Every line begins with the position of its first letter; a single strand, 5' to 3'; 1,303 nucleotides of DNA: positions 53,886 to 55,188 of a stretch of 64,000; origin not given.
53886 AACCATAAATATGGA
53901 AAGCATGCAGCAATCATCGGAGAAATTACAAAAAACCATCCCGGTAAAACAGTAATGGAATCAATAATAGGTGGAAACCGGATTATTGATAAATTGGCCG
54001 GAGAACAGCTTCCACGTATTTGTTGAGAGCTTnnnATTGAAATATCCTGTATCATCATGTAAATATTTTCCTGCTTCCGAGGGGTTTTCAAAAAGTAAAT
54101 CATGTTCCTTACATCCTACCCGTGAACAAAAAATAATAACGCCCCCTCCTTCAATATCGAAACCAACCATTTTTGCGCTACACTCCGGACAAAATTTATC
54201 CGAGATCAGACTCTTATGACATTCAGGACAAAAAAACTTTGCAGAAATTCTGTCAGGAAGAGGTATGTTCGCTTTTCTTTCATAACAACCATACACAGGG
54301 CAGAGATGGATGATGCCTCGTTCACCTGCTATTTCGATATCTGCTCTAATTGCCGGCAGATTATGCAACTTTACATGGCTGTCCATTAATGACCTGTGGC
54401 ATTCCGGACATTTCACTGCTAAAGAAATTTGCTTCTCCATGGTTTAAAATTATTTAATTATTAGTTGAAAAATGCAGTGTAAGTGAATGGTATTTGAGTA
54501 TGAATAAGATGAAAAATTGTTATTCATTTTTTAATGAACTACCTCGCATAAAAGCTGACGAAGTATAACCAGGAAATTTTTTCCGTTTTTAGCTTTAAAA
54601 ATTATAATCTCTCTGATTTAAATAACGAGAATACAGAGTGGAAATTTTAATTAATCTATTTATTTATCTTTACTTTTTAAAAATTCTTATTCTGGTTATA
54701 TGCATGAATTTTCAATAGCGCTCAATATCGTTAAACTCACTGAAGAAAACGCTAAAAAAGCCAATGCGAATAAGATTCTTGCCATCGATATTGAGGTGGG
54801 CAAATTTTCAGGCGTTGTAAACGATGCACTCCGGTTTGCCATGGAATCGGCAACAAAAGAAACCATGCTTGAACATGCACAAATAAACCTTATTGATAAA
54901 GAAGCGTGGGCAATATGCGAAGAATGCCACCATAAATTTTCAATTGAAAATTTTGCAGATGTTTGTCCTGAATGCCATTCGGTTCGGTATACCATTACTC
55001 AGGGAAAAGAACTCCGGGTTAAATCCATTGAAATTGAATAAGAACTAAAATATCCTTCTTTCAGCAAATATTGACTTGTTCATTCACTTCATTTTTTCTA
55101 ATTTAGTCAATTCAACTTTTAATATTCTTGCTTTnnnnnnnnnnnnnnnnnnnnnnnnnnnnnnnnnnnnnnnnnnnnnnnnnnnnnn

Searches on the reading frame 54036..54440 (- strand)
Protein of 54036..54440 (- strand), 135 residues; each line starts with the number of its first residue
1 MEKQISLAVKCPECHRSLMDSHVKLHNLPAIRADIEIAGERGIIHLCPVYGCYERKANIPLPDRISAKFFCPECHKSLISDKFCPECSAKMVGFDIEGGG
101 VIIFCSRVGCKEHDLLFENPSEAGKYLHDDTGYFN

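Call 6: search_protein_families(library=pfam, proteins=[window:54036-54440:-], max_evalue=10)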
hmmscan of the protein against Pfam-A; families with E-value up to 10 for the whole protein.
window:54036-54440:- (135 aa): 49 families (the best 25 are shown)
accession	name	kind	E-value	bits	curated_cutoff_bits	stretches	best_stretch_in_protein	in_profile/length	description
PF12773.13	DZR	-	3.3e-05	24.4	27.3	1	68-90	12-33/45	Double zinc ribbon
PF07191.17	Zn_ribbon_6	-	0.00096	19.6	25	1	66-105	14-52/67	Double zinc ribbon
PF13248.11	Zn_ribbon_3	-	0.0039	17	27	1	71-88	5-23/26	zinc-ribbon domain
PF03119.21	DNA_ligase_ZBD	-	0.0045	17.3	25.8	2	84-110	2-25/27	NAD-dependent DNA ligase C4 zinc finger domain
PF01396.24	Zn_ribbon_Top1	-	0.0075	16.5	32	2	84-92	4-12/39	Topoisomerase DNA binding C4 zinc finger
PF13453.11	Zn_ribbon_TFIIB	-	0.0077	16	22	1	84-98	2-16/41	Transcription factor zinc-finger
PF18439.7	zf_UBZ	-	0.0083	16.2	25.6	1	68-81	2-15/32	Ubiquitin-Binding Zinc Finger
PF23551.1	Zn_ribbon_20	-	0.011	16.3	27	2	68-78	22-32/35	Zinc beta-ribbon domain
PF24441.1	DUF7560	-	0.011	15.9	27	2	68-77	5-14/44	Family of unknown function (DUF7560)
PF24460.1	DUF7575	-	0.011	15.5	28.5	1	9-20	4-14/28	Domain of unknown function (DUF7575)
PF23548.1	Zn_ribbon_FGT1_2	-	0.013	15.5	27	1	67-81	19-33/35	FORGETTER1 second zinc ribbon domain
PF02591.20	Zn_ribbon_9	-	0.021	15.4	29.1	1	9-16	24-31/33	C4-type zinc ribbon domain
PF09334.17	tRNA-synt_1g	-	0.023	13.9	20.1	1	40-111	109-179/391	tRNA synthetases class I (M)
PF10764.14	Gin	-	0.026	15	27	1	65-80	14-29/45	Inhibitor of sigma-G Gin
PF24485.1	zf-C2H2_DHX34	-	0.027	14.9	27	1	68-78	1-11/25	DHX34-like, C2H2-type zinc finger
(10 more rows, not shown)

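Call 7: search_protein_families(library=ncbifam, proteins=[window:54036-54440:-], max_evalue=10)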
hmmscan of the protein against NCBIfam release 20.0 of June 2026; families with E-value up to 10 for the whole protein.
window:54036-54440:- (135 aa): 25 families
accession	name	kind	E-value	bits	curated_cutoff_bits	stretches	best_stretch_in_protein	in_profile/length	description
NF011482.0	PRK14892.1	equivalog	0.0027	17.6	109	1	84-111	24-51/101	putative transcription elongation factor Elf1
NF011481.0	PRK14890.1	equivalog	0.04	14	61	1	62-80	20-39/61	putative Zn-ribbon RNA-binding protein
NF058604.1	RtpA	equivalog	0.041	14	65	1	71-90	12-32/50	anti-TRAP protein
TIGR03831.1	YgiT_finger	domain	0.042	14.1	20.2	0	70-81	34-45/46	YgiT-type zinc finger protein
NF041909.1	HVO_2753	equivalog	0.042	13.7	80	1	59-86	17-44/59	HVO_2753 family zinc finger protein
NF050000.1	IS1_IS1595_Zn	domain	0.052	14.1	28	1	68-78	21-31/34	IS1/IS1595 family N-terminal zinc-binding domain-containing protein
NF038384.1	zinc_YnfU_fam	subfamily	0.082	12.5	36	1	6-25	14-33/52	YnfU family zinc-binding protein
NF038038.1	cytoc_DsrJ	equivalog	0.13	12.5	100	1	67-88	89-108/121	sulfate reduction electron transfer complex DsrMKJOP subunit DsrJ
NF003789.0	PRK05379.2-1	equivalog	0.13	11.2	355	1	58-96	79-116/312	bifunctional nicotinamide mononucleotide adenylyltransferase/ADP-ribose pyrophosphatase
NF001764.0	PRK00504.1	subfamily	0.14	12.5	40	2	10-77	9-43/50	50S ribosomal protein L33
NF033497.1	rubre_like_arch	subfamily_domain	0.18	11.5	32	1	71-91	3-26/34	rubrerythrin-like domain-containing protein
TIGR02098.1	MJ0042_CXXC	domain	0.22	11.2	20.9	1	8-15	2-9/38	MJ0042-type zinc finger domain-containing protein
NF040506.1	PG0870_Nterm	domain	0.34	11.1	50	1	66-77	9-20/56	PG0870-related protein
NF045645.1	DVU_1557_fam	equivalog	0.37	11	60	0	9-26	3-20/60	DVU_1557 family redox protein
NF001100.0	PRK00133.1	equivalog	0.45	9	587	1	41-97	116-171/676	methionine--tRNA ligase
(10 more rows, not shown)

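Call 11: find_homologous_proteins(query=window:54036-54440:-, max_evalue=0.001)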
Query window:54036-54440:- (135 aa): 1 proteins with E <= 0.001 among 7 candidates.
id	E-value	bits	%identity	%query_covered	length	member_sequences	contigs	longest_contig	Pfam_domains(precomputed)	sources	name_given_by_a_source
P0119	2.9e-89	314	100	100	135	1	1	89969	-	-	-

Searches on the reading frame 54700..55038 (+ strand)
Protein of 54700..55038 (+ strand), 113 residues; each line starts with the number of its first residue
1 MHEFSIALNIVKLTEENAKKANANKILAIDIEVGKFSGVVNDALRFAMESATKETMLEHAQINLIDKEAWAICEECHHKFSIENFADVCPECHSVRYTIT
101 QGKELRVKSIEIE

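Call 12: search_protein_families(library=pfam, proteins=[window:54700-55038:+], max_evalue=0.00001)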
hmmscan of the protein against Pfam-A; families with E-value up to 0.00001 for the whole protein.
window:54700-55038:+ (113 aa): 1 family
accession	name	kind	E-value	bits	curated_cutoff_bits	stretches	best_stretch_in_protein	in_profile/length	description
PF01155.25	HypA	-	3.4e-31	108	28.9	1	1-112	1-112/112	Hydrogenase/urease nickel incorporation, metallochaperone, hypA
